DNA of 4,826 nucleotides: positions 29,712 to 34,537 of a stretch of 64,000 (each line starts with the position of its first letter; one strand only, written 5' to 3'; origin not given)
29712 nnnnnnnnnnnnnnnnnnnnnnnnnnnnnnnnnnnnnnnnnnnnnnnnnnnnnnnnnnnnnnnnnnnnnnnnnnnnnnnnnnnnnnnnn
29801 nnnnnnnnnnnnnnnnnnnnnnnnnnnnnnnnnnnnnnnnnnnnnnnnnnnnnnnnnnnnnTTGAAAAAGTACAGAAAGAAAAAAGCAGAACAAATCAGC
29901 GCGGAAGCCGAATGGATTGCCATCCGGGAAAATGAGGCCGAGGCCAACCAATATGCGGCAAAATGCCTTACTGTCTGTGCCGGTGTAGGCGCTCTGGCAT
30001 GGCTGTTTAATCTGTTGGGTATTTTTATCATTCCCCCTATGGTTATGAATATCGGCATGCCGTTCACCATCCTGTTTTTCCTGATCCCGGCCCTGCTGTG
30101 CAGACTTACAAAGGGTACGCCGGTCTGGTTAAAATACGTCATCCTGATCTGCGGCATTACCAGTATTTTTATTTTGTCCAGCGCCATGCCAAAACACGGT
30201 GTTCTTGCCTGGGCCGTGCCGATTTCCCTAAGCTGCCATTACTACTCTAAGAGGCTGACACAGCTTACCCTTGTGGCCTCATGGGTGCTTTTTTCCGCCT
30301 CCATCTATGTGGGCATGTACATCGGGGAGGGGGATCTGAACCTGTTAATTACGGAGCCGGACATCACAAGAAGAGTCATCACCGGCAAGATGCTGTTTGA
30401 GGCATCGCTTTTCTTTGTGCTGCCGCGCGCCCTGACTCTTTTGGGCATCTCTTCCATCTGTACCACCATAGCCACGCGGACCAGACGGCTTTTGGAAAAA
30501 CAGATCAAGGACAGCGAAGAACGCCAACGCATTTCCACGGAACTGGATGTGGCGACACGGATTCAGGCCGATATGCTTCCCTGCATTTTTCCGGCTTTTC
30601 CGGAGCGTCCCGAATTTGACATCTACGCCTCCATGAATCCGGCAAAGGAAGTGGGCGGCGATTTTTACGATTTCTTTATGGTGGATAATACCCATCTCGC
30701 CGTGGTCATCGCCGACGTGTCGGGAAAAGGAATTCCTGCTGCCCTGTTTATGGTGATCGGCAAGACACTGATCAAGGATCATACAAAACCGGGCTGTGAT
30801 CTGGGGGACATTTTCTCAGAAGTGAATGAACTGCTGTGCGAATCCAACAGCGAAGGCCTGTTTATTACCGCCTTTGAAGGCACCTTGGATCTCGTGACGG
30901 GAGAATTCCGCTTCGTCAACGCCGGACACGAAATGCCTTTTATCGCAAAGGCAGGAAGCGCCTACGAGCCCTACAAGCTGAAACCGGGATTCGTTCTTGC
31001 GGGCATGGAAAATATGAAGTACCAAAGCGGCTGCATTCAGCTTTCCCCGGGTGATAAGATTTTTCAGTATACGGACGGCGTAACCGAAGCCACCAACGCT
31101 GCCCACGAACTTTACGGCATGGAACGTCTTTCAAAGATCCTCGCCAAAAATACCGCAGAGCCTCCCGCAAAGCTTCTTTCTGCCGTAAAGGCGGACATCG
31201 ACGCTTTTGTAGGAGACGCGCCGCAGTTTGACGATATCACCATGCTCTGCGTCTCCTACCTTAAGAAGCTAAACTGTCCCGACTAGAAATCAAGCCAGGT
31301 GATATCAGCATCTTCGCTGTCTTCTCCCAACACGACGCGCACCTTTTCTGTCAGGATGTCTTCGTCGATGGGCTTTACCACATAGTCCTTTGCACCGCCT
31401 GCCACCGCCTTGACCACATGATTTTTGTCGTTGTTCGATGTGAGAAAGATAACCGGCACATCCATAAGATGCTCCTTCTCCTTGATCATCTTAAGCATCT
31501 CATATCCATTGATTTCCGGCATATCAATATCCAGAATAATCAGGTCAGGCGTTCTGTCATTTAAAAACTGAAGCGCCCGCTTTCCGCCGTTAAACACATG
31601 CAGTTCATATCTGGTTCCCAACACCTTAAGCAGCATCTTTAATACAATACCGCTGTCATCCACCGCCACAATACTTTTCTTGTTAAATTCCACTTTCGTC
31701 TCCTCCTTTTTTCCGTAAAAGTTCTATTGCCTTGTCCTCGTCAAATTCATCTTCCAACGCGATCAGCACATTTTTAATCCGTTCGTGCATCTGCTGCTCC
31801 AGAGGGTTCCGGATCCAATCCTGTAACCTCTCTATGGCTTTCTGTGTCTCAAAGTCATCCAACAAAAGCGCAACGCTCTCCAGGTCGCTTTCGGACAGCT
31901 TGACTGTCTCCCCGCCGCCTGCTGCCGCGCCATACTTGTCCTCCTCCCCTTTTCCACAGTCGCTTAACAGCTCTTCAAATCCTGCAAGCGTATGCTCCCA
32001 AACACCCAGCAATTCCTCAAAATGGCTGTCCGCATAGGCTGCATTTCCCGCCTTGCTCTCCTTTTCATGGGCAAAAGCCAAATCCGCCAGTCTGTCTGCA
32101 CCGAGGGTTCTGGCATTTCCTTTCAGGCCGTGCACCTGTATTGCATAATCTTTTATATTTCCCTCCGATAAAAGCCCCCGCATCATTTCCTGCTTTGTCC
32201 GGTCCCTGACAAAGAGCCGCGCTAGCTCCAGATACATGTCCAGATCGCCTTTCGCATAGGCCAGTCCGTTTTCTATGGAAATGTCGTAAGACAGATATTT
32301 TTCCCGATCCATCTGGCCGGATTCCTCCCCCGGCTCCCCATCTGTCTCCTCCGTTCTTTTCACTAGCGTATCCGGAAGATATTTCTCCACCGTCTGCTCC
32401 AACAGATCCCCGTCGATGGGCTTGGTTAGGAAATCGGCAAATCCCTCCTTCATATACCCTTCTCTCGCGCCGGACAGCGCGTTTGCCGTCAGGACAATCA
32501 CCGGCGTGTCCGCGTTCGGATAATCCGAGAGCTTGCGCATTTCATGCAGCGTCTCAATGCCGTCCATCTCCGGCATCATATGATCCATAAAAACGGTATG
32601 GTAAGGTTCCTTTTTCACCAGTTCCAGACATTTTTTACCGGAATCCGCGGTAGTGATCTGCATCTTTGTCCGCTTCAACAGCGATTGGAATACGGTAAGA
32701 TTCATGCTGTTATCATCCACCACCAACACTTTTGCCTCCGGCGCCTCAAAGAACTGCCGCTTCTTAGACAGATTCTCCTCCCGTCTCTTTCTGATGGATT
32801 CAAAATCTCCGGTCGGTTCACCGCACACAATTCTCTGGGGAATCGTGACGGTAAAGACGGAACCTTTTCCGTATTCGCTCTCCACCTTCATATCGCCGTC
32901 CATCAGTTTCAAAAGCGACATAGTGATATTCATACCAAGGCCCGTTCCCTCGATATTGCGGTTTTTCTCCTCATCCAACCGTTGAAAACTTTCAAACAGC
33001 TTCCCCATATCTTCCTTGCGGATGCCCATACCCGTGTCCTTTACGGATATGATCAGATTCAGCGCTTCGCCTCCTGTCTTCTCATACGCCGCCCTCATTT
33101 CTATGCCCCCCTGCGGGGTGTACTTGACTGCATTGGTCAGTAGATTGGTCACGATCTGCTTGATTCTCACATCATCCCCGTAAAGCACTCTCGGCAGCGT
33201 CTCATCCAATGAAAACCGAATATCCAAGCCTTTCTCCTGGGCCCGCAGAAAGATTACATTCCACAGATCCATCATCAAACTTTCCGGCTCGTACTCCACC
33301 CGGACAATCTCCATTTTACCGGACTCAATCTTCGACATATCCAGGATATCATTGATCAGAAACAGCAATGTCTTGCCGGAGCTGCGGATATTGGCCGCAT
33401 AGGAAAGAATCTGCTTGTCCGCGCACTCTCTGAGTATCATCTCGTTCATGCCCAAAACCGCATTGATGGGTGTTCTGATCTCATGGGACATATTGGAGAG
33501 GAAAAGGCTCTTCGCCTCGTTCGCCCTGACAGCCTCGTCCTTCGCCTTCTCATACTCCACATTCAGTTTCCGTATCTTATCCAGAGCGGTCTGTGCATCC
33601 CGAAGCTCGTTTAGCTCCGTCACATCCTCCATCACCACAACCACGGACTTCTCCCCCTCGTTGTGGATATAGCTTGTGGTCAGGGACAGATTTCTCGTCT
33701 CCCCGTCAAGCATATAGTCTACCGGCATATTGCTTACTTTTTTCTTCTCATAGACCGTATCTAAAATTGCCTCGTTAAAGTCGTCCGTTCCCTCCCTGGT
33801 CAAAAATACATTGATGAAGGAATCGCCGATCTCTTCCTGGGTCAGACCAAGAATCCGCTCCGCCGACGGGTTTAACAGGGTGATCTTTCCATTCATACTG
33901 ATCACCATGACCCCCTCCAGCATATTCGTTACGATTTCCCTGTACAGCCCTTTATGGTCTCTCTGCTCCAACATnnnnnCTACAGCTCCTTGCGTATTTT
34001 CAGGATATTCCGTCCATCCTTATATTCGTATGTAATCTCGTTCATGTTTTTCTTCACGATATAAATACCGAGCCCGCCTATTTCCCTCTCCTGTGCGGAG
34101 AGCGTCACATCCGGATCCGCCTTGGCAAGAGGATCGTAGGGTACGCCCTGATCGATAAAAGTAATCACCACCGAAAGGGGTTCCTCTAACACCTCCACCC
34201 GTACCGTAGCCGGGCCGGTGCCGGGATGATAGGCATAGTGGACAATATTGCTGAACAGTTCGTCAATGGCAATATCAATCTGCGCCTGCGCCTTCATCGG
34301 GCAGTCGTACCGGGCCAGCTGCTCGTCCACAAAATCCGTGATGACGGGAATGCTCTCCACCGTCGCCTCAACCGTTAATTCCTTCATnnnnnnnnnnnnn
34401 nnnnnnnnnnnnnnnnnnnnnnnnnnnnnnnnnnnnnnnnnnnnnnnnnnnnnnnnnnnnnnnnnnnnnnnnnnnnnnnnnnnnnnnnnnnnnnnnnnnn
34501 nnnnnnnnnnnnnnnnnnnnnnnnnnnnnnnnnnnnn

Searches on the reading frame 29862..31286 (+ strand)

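Call 24: search_protein_families(library=pfam, proteins=[window:29862-31286:+])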
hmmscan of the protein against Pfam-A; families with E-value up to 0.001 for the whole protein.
window:29862-31286:+ (474 aa): 1 family
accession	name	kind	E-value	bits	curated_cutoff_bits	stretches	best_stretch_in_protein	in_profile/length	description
PF07228.17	SpoIIE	-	2.1e-44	152.2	25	1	276-465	2-190/192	Stage II sporulation protein E (SpoIIE)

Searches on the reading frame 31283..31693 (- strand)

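Call 71: search_protein_families(library=pfam, proteins=[window:31283-31693:-], max_evalue=0.00001)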
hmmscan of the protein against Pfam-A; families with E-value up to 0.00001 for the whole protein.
window:31283-31693:- (136 aa): 1 family
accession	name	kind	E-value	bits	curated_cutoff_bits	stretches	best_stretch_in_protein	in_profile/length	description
PF00072.30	Response_reg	-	3.4e-26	92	30.2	1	8-119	1-111/111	Response regulator receiver domain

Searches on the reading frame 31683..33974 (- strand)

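Call 24: search_protein_families(library=pfam, proteins=[window:31683-33974:-])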
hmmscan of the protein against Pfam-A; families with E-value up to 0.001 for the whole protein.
window:31683-33974:- (763 aa): 9 families
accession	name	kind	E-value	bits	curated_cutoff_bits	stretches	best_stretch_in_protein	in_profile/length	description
PF00072.30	Response_reg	-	2e-25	89.6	30.2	1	416-529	1-110/111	Response regulator receiver domain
PF02518.31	HATPase_c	-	3.4e-25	89.1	26.4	1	266-381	1-110/111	Histidine kinase-, DNA gyrase B-, and HSP90-like ATPase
PF00512.31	HisKA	-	5.9e-18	65.1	26.9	1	154-219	1-66/66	His Kinase A (phospho-acceptor) domain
PF00989.32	PAS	-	1.7e-10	41.3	22.6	1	10-118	2-113/113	PAS fold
PF13188.13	PAS_8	-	3.9e-07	30.2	21.8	1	10-57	2-51/65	PAS domain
PF13426.13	PAS_9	-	1.8e-06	28.6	27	1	20-120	2-103/103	PAS domain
PF08448.16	PAS_4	-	1.9e-05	25.3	23.1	1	20-121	6-108/110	PAS fold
PF01627.28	Hpt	-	8.1e-05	23.2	24.6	1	596-653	15-72/84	Hpt domain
PF24820.1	Diguanyl_cycl_sensor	-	9.3e-05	22.8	28.1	1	15-117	2-109/109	Diguanylate cyclase-like sensor domain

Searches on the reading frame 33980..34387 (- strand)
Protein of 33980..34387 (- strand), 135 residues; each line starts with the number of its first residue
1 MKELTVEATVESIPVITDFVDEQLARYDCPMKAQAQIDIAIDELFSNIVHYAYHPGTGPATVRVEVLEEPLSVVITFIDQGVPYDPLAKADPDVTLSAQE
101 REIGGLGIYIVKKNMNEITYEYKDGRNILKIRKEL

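Call 24: search_protein_families(library=pfam, proteins=[window:33980-34387:-])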
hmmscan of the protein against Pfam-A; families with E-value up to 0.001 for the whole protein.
window:33980-34387:- (135 aa): 2 families
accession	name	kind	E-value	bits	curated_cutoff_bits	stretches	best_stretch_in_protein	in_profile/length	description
PF13581.12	HATPase_c_2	-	1.2e-21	77.4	27.4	1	7-133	2-127/127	Histidine kinase-like ATPase domain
PF02518.31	HATPase_c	-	0.00017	22.5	26.4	1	36-118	5-91/111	Histidine kinase-, DNA gyrase B-, and HSP90-like ATPase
